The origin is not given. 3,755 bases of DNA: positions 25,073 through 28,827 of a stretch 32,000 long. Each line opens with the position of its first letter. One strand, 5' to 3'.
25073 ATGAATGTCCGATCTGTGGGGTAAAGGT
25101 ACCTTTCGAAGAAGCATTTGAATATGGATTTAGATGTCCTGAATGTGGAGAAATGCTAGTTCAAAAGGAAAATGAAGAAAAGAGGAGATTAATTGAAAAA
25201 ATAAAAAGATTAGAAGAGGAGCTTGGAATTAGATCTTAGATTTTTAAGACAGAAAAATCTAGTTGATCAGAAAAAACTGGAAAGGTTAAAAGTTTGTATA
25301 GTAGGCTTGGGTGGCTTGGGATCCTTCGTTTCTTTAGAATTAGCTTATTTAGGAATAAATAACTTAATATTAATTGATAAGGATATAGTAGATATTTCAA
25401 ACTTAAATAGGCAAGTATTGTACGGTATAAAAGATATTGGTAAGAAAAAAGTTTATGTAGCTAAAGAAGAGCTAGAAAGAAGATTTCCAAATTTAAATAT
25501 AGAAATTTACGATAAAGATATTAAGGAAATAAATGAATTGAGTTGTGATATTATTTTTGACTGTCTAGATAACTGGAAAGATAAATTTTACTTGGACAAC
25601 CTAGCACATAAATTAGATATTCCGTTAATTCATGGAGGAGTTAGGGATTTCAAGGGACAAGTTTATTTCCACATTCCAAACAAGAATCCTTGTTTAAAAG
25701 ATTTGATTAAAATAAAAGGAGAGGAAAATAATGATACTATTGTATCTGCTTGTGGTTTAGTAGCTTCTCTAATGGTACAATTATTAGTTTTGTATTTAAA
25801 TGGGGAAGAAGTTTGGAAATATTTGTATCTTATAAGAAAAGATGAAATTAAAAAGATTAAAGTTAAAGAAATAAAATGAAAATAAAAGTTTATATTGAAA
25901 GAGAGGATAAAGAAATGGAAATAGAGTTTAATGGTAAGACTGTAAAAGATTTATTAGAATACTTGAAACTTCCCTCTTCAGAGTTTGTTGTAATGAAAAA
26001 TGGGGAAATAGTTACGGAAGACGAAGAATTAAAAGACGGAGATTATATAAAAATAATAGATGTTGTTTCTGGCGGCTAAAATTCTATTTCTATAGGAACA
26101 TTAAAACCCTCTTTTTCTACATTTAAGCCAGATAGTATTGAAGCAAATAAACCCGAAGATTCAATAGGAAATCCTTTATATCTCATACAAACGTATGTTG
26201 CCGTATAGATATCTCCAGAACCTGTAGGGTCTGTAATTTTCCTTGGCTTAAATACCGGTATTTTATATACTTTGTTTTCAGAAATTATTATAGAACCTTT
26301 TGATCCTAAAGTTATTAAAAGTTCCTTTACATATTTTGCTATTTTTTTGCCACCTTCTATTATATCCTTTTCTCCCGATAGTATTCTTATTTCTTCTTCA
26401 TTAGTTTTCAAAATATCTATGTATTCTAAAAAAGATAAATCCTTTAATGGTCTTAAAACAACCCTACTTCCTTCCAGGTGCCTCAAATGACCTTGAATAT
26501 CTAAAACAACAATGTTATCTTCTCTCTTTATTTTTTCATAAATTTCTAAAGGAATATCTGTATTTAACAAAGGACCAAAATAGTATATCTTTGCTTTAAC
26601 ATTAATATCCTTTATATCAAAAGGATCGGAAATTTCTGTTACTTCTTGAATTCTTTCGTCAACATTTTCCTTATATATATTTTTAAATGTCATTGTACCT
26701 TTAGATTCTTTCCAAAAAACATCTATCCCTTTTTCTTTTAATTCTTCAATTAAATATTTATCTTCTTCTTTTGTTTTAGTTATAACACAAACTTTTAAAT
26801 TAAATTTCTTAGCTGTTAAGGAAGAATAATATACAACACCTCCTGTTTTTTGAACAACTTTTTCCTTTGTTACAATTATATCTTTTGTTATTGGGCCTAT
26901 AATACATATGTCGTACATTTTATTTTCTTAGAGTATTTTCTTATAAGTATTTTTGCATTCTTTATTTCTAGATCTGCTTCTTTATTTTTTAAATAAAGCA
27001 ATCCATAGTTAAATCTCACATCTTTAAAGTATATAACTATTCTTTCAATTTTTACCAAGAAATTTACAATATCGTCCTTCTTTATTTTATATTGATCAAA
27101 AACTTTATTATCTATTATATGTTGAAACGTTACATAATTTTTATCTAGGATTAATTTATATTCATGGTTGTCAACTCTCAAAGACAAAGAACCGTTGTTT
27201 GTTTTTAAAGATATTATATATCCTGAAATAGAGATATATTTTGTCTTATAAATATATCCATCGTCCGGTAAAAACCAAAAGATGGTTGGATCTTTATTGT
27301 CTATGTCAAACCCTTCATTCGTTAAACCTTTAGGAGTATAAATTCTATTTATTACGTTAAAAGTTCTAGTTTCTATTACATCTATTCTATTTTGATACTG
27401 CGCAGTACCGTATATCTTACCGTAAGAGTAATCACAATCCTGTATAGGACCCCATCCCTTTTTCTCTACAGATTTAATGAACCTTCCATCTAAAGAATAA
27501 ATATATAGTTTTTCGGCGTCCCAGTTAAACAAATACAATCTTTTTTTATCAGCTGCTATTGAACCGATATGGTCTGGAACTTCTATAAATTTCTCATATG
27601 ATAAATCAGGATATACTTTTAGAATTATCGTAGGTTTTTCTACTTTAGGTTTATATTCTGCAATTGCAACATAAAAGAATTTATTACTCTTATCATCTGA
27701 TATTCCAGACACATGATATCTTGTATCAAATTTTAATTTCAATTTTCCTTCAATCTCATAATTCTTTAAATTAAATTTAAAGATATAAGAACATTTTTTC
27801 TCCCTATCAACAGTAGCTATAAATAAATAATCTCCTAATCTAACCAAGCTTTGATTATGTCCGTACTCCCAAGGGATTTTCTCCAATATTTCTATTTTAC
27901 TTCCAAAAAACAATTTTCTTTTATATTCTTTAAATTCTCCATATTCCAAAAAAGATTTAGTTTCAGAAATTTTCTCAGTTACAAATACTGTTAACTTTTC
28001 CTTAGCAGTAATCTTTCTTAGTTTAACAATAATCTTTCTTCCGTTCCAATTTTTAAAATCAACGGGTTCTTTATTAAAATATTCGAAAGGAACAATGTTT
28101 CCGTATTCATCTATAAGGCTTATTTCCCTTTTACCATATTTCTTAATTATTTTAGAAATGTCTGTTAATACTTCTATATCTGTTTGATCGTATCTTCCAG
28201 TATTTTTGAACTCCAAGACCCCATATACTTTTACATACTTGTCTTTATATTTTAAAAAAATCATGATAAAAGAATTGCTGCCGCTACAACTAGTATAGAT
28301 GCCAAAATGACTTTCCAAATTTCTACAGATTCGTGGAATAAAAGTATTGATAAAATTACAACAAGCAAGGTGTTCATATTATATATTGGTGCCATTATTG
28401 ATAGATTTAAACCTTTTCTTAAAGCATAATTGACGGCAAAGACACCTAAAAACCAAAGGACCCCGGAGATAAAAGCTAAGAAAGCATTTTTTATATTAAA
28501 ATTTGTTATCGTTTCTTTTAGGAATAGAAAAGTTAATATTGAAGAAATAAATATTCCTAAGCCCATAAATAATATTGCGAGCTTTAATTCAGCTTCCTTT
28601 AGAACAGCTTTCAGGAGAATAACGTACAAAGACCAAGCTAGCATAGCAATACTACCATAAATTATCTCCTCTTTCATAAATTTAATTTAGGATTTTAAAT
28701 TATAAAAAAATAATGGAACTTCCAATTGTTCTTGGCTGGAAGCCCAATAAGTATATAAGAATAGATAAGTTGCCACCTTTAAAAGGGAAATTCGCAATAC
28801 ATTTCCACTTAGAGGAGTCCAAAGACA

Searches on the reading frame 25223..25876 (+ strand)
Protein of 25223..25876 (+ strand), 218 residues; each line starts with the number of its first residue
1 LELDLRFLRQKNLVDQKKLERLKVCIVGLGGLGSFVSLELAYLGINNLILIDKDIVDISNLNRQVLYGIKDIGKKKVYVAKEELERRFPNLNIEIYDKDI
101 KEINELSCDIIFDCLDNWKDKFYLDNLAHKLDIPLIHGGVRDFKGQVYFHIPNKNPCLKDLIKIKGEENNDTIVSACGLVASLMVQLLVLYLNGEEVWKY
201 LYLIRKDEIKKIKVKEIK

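Call 79: search_protein_families(library=pfam, proteins=[window:25223-25876:+], max_evalue=0.001)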
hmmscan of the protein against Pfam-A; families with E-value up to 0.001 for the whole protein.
window:25223-25876:+ (218 aa): 2 families
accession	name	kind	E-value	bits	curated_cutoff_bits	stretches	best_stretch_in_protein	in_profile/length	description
PF00899.27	ThiF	-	1.4e-50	172.1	28.1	1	14-196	13-206/238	ThiF family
PF03721.20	UDPG_MGDP_dh_N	-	0.00017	21.7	27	1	23-86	2-63/187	UDP-glucose/GDP-mannose dehydrogenase family, NAD binding domain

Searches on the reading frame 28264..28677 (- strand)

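Call 79: search_protein_families(library=pfam, proteins=[window:28264-28677:-], max_evalue=0.001)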
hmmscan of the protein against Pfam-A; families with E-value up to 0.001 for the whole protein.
window:28264-28677:- (138 aa): 1 family
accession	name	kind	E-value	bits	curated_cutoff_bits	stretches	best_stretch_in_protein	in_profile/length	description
PF00892.27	EamA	-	1.6e-09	38.6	28.2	1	5-137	4-134/135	EamA-like transporter family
